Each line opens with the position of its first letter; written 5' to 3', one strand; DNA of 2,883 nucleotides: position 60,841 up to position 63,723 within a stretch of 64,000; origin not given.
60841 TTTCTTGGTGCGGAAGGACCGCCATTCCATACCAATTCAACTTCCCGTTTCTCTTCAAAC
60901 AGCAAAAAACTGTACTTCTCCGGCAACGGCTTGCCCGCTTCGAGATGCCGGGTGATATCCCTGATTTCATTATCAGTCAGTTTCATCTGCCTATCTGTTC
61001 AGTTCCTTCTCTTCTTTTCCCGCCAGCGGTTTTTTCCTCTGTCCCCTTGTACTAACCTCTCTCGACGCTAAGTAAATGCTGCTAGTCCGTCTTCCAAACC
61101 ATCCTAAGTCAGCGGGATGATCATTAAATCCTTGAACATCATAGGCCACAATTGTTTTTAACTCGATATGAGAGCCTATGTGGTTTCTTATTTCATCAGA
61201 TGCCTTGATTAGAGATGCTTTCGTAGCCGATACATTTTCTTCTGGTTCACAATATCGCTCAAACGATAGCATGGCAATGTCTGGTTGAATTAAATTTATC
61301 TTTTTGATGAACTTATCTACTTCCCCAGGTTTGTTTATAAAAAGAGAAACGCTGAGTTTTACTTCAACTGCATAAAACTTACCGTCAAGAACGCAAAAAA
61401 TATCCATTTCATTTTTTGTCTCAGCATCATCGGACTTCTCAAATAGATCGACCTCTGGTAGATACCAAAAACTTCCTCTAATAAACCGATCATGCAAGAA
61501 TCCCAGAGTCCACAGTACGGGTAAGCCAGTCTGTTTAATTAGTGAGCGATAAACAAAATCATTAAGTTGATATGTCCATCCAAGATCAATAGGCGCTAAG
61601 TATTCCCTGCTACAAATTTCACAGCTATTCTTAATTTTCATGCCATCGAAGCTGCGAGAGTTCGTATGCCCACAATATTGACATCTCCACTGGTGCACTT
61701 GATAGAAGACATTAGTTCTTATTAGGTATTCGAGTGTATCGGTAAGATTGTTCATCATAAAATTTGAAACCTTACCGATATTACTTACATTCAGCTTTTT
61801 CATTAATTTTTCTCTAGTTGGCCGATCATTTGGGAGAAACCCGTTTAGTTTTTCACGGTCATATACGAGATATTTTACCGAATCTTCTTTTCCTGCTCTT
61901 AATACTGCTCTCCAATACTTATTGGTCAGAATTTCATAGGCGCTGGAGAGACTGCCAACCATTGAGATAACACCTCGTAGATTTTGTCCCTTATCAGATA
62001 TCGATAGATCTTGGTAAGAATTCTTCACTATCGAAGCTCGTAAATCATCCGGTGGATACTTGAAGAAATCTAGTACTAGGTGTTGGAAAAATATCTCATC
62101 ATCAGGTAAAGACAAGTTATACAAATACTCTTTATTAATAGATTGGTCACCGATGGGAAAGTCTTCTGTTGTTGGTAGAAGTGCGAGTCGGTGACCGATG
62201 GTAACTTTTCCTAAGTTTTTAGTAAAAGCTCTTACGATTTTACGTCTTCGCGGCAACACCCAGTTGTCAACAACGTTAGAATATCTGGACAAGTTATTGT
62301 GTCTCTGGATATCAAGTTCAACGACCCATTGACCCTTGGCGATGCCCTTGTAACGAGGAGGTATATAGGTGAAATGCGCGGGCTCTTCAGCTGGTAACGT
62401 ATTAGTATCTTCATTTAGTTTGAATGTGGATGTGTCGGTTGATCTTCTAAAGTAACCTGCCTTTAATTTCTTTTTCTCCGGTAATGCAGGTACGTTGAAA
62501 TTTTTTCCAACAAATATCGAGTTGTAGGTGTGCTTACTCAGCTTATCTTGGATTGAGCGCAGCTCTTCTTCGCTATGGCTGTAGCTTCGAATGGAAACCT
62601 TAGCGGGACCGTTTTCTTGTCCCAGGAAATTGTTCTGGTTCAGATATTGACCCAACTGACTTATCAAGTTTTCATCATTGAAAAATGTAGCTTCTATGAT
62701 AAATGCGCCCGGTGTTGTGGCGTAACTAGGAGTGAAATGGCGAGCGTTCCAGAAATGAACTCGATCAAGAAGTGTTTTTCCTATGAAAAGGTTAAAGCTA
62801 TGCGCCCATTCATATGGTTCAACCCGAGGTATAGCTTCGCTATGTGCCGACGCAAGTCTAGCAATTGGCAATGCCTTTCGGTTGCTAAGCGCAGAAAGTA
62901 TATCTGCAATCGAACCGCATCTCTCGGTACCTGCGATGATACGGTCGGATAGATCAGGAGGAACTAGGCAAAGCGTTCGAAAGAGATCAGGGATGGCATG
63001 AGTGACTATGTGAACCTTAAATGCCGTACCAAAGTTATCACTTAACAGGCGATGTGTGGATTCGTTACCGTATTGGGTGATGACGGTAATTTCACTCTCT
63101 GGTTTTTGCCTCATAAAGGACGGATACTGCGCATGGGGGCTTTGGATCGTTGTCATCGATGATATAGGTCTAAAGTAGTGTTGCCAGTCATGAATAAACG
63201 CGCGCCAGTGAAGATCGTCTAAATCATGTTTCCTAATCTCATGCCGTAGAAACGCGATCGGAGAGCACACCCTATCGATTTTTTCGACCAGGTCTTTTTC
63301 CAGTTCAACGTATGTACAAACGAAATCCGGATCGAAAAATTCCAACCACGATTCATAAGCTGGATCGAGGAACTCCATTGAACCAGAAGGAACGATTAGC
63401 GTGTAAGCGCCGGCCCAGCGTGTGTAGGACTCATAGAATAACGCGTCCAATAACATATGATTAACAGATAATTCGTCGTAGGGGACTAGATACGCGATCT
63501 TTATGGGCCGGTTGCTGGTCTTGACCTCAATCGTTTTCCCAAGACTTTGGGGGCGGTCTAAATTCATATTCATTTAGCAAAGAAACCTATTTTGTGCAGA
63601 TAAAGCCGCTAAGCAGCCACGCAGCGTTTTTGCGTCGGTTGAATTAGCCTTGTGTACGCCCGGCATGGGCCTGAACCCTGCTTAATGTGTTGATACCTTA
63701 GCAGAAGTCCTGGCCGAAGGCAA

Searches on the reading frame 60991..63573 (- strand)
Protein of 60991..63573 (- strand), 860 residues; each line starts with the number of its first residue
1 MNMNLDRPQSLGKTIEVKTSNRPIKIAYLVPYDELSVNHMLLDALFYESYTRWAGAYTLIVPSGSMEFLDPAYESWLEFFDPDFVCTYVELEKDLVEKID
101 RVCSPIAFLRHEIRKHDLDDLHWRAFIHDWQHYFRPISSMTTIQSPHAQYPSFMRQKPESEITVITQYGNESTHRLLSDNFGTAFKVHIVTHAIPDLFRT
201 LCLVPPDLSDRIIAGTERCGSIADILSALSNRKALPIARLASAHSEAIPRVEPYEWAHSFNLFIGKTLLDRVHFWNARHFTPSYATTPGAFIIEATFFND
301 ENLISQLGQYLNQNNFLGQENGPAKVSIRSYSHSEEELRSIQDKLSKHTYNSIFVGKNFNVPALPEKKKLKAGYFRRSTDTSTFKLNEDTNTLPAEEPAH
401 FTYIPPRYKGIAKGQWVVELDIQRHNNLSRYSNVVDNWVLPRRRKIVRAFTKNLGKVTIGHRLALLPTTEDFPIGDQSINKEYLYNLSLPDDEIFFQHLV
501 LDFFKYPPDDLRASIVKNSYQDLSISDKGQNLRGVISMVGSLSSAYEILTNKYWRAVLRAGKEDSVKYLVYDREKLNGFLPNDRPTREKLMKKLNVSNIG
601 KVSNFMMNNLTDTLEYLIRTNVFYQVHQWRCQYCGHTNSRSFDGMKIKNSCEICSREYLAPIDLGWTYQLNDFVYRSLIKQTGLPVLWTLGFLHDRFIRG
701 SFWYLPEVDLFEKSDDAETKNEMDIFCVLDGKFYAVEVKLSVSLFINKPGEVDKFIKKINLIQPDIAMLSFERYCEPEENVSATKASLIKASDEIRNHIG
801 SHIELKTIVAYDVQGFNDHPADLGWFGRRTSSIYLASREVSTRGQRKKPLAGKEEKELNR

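Call 3: search_protein_families(library=pfam, proteins=[window:60991-63573:-], max_evalue=1)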
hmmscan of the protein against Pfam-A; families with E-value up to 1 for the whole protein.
window:60991-63573:- (860 aa): 0 families

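Call 4: search_protein_families(library=padloc, proteins=[window:60991-63573:-], max_evalue=1)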
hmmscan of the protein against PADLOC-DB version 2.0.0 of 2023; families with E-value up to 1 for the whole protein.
window:60991-63573:- (860 aa): 1 family
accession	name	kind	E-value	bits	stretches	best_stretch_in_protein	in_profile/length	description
PDLC01893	CARF4--CARF_PDDEXK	-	0.036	11.3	1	717-760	292-332/382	-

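Call 5: search_protein_families(library=ncbifam, proteins=[window:60991-63573:-], max_evalue=1)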
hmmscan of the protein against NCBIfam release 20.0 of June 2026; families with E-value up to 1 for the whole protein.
window:60991-63573:- (860 aa): 0 families

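Call 8: find_homologous_proteins(query=window:60991-63573:-)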
Query window:60991-63573:- (860 aa): 196 proteins with E <= 0.001 among 8000 candidates; the best 120 are listed.
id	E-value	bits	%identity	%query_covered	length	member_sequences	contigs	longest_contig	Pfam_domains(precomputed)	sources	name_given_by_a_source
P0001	0.0e+0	2009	100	100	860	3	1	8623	-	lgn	-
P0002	0.0e+0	1679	86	97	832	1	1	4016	-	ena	-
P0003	0.0e+0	1574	81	97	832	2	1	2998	-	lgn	-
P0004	0.0e+0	1521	77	96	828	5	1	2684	-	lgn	-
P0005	0.0e+0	1513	76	97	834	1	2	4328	-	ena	-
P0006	0.0e+0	1513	77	97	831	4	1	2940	-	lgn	-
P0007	0.0e+0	1499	77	97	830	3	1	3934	-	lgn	-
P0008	0.0e+0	1497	77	97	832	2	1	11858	-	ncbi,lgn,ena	-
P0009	0.0e+0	1476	75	97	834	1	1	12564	-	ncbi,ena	-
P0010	0.0e+0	1476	75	97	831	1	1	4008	-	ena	-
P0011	0.0e+0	1470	75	97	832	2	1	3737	-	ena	-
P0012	0.0e+0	1431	72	97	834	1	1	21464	-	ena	-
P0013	0.0e+0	1419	74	97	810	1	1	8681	-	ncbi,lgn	-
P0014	0.0e+0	1412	73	96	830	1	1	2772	-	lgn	-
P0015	0.0e+0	1383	71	97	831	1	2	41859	-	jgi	jgi:hypothetical protein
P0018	0.0e+0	1325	69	97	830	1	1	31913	-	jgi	jgi:hypothetical protein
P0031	0.0e+0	1169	61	96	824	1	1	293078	-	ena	-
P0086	0.0e+0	1062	54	97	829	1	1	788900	-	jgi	jgi:hypothetical protein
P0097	0.0e+0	1028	56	92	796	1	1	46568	-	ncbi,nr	ncbi:hypothetical protein EVC37_24065 [Methylocaldum sp. BRCS4]|nr:hypothetical protein [Methylocald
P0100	0.0e+0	1026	52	96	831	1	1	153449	-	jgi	jgi:hypothetical protein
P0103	0.0e+0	1023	52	96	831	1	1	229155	-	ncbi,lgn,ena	-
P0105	0.0e+0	1015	52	96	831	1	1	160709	-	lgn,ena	-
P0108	3.1e-298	1010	53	96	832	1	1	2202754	-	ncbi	ncbi:MAG: hypothetical protein QM776_04240 [Rhodocyclaceae bacterium]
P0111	2.2e-297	1007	51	96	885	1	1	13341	-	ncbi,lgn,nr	ncbi:MAG: hypothetical protein Q8N12_09745 [Thermodesulfovibrionales bacterium]|nr:hypothetical prot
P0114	7.5e-297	1005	52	97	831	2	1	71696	-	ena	-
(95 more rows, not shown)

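Call 11: find_encoding_contigs(protein=P0108, flank=10000, max_places=3)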
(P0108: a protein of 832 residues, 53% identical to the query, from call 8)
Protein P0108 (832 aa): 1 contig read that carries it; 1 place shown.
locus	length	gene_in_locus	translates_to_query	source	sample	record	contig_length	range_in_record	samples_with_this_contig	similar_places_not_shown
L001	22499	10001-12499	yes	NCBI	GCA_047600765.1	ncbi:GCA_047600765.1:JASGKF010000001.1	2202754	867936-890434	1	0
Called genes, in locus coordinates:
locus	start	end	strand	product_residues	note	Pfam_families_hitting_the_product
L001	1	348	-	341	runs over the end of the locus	PF00528:BPD_transp_1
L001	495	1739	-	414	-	PF01547:SBP_bac_1, PF13416:SBP_bac_8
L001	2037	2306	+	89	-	-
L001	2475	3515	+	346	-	PF00356:LacI, PF13560:HTH_31 (weak), PF00532:Peripla_BP_1, PF13407:Peripla_BP_4, PF13377:Peripla_BP_3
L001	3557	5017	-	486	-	PF00479:G6PD_N, PF02781:G6PD_C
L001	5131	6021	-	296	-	PF13640:2OG-FeII_Oxy_3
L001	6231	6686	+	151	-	PF00011:HSP20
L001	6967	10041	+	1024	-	PF00486:Trans_reg_C, PF13191:AAA_16, PF13424:TPR_12 (faint)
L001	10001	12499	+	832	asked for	-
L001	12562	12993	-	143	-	PF22636:FlK, PF03061:4HBT (weak)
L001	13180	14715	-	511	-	PF07690:MFS_1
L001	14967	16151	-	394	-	PF25917:BSH_RND, PF25919:BSH_CusB (faint), PF25885:HH_EMRA, PF25876:HH_MFP_RND (weak), PF25885:HH_EMRA (weak), PF25963:Beta-barrel_AAEA (weak)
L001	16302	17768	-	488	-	PF02321:OEP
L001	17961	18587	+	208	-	PF00005:ABC_tran, PF02463:SMC_N (faint), PF13304:AAA_21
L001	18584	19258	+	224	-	PF03379:CcmB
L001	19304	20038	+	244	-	PF01578:Cytochrom_C_asm, PF27518:CcmC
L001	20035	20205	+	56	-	PF04995:CcmD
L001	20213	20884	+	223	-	PF05721:PhyH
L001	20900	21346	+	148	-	PF03100:CcmE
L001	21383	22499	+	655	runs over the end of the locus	PF01578:Cytochrom_C_asm, PF16327:CcmF_C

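Call 12: find_encoding_contigs(protein=P0086, flank=10000, max_places=3)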
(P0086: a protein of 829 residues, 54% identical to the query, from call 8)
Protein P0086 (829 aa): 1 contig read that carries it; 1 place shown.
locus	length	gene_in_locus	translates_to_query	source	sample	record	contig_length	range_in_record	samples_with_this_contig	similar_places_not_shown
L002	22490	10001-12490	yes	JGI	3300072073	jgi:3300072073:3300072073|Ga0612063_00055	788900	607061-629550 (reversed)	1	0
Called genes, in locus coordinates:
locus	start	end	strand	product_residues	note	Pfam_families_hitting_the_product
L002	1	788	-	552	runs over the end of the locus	PF00111:Fer2 (weak), PF17651:Raco_middle, PF14574:RACo_C_ter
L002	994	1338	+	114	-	-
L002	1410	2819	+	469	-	PF07690:MFS_1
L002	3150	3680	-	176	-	PF14803:Zn_ribbon_Nudix, PF00293:NUDIX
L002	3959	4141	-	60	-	-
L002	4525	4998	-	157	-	PF09699:Paired_CXXCH_1 (faint), PF14522:Cytochrome_C7 (faint), PF22113:Mtrc-MtrF_II-IV_dom, PF13435:Cytochrome_C554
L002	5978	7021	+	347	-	PF16263:DUF4917, PF13289:SIR2_2 (faint)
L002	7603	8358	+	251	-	-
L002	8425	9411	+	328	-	PF14279:HNH_5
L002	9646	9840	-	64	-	-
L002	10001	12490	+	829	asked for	-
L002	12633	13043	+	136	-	-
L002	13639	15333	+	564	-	-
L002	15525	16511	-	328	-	-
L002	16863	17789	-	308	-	PF03864:Phage_cap_E (weak)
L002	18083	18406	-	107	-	-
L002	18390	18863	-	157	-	-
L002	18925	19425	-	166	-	PF08822:DUF1804 (weak)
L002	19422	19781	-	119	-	PF08822:DUF1804 (faint), PF13384:HTH_23 (weak)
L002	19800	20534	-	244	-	PF13693:HTH_35 (faint), PF13443:HTH_26 (faint), PF13560:HTH_31 (faint), PF13936:HTH_38 (faint), PF01381:HTH_3 (faint), PF13384:HTH_23 (faint)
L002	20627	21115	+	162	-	PF13560:HTH_31, PF01381:HTH_3, PF13443:HTH_26 (weak)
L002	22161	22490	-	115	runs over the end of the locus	-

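Call 14: find_related_loci(query=A1, collection=genome_contigs, flank=10000)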
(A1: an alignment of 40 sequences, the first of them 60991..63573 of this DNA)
Query A1 (860 aa) in genome_contigs; peptide patterns used: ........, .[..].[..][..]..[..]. (x = any residue, [..] = any of these).
52 stretches matched a pattern; 12 encode a relative of the query (tblastn E <= 1e-3); 12 distinct loci.
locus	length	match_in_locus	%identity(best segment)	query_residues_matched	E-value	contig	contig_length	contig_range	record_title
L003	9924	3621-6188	92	1-856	0e+0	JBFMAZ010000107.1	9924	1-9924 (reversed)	MAG: Thermodesulfobacteriota bacterium isolate MAG151 MAG151_107, whole genome shotgun sequence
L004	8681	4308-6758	74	3-841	0e+0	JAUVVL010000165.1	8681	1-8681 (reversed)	MAG: Desulfobacteraceae bacterium isolate CSMAG_1163 CSMAG_1163_k127_3142937_length_8681_cov_98.8631, whole genome shotg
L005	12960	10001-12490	57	1-831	0e+0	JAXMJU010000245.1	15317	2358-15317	MAG: Sulfuritalea sp. isolate G9_concoct.bin.37 k141_404407, whole genome shotgun sequence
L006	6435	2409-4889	53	3-830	0e+0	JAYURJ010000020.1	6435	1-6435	MAG: Betaproteobacteria bacterium isolate GL116_DN_metabat_82_sub GL116_DN_metabat_82_sub_19, whole genome shotgun seque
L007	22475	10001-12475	52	3-834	0e+0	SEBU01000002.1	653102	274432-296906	MAG: Gammaproteobacteria bacterium isolate PMG_192 scaffold_4, whole genome shotgun sequence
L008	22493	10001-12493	51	3-830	0e+0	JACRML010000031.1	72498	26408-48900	MAG: Deltaproteobacteria bacterium isolate NC_groundwater_1906_Pr3_S2p5_42_12 SR2-18-S2p5_coassembly_scaffold_47548, who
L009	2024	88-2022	66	1-647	0e+0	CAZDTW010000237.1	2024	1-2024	MAG TPA_asm: uncultured Methanobacterium sp. isolate binchicken_co22_99 genome assembly, contig: NODE_52011_length_2024_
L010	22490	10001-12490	49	2-833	0e+0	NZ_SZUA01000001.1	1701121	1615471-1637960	Luteimonas gilva strain H23 H23_1, whole genome shotgun sequence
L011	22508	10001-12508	45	3-844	0e+0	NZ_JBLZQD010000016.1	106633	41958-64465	Stenotrophomonas sp. PD6 NODE_16_length_106633_cov_14.191764, whole genome shotgun sequence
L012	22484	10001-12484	53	2-830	0e+0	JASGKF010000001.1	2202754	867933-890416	MAG: Rhodocyclaceae bacterium isolate 5N546 JMF-2111-06-0005.ont.bin.546_0, whole genome shotgun sequence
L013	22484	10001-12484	35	7-835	7e-168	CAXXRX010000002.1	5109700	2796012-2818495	MAG: Desulfocapsaceae bacterium isolate 1aa78899-e997-4579-a1ce-6e823d9c38b0 genome assembly, contig: contig_2, whole ge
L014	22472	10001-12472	49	3-829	0e+0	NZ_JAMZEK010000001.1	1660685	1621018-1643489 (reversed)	Dyella lutea strain Sa contig1, whole genome shotgun sequence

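Call 17: search_protein_families(library=pfam, proteins=[L003:6209-8185:+, L003:8513-9814:+, L003:7935-8513:+, L003:2871-3383:+, L003:2445-2867:+, L003:1702-2124:+, L003:556-1029:+], max_evalue=0.01)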
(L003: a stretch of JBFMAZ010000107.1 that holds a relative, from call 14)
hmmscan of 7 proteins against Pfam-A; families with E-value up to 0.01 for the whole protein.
L003:6209-8185:+ (658 aa): 1 family
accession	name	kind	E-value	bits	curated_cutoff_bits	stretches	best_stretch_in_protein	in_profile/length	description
PF01555.25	N6_N4_Mtase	-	1.3e-39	136.8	26.7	1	119-425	1-218/221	DNA methylase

L003:8513-9814:+ (433 aa): 1 family
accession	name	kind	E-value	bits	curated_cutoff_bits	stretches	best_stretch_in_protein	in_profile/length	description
PF04851.21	ResIII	-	5.3e-14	52.9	22.5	1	93-334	8-163/164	Type III restriction enzyme, res subunit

L003:7935-8513:+ (192 aa): 0 families

L003:2871-3383:+ (170 aa): 2 families
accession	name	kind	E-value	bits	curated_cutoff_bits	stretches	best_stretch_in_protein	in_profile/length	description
PF24838.2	8xMP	-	6.1e-40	136.6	30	1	24-159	1-135/136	Octameric membrane protein family (8xMP)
PF07895.16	DUF1673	-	0.0032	17.9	30.4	1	34-123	52-127/204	Protein of unknown function (DUF1673)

L003:2445-2867:+ (140 aa): 2 families
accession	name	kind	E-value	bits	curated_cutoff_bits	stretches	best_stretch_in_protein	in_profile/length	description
PF08937.16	ThsB_TIR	-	1.4e-16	61.2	21.2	1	10-110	1-99/100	Thoeris protein ThsB, TIR-like domain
PF13676.11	TIR_2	-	0.00011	23.1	28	1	10-93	2-77/122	TIR domain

L003:1702-2124:+ (140 aa): 2 families
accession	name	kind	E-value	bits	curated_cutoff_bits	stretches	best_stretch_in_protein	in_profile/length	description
PF01850.27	PIN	-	4.7e-13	50.3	23.6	1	9-130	3-118/120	PIN domain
PF13470.12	PIN_3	-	0.0018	19.5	27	1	10-74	5-69/115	PIN domain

L003:556-1029:+ (157 aa): 2 families
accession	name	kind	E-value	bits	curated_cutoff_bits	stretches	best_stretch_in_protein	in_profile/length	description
PF01850.27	PIN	-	8.4e-12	46.2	23.6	1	22-142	1-118/120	PIN domain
PF16289.11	PIN_12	-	0.0013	19.6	32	1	22-75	1-56/172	PIN domain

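Call 20: find_encoding_contigs(protein=P0031, flank=10000, max_places=2)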
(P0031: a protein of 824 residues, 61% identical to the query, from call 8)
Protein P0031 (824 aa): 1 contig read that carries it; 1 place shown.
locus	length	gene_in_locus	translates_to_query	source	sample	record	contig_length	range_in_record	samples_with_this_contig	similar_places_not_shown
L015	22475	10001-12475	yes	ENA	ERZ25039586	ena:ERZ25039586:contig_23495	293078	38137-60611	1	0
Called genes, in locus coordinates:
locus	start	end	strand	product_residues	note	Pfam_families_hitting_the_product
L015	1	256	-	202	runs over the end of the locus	PF00239:Resolvase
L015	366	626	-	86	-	-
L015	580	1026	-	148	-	-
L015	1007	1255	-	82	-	-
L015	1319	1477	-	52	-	-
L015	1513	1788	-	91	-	-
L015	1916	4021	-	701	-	PF22763:NrS1-1_pol-like_HBD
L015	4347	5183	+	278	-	-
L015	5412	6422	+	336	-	PF12358:DUF3644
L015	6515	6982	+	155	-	-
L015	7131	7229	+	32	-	-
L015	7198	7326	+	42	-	-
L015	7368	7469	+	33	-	-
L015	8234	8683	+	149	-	PF07883:Cupin_2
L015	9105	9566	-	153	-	-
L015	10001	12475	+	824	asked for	-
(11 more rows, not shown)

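Call 21: find_encoding_contigs(protein=P0103, flank=10000, max_places=2)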
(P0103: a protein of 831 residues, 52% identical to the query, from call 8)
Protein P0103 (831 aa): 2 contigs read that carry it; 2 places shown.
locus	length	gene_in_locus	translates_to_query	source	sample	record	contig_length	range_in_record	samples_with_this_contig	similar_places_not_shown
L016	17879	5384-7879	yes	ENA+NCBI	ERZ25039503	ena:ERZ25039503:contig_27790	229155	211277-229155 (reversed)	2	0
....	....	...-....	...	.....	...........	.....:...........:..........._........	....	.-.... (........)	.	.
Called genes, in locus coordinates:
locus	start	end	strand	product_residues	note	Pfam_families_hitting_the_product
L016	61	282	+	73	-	-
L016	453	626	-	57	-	-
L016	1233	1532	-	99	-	-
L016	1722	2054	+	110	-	-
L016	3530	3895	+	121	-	-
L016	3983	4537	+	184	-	PF06983:3-dmu-9_3-mt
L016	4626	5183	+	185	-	PF13489:Methyltransf_23, PF01209:Ubie_methyltran, PF01135:PCMT, PF02353:CMAS, PF13847:Methyltransf_31, PF08241:Methyltransf_11, PF08242:Methyltransf_12, PF13649:Methyltransf_25, +2 more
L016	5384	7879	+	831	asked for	-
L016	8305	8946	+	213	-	PF00702:Hydrolase, PF12710:HAD, PF13419:HAD_2, PF13242:Hydrolase_like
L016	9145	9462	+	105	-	PF04257:RecC_N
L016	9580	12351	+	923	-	PF04257:RecC_N, PF27451:RecC_4th, PF17946:RecC_C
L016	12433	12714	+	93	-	PF04014:MazE_antitoxin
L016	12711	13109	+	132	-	PF01850:PIN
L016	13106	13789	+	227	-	PF00580:UvrD-helicase, PF13245:AAA_19 (weak)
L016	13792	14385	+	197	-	PF00580:UvrD-helicase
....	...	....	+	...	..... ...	-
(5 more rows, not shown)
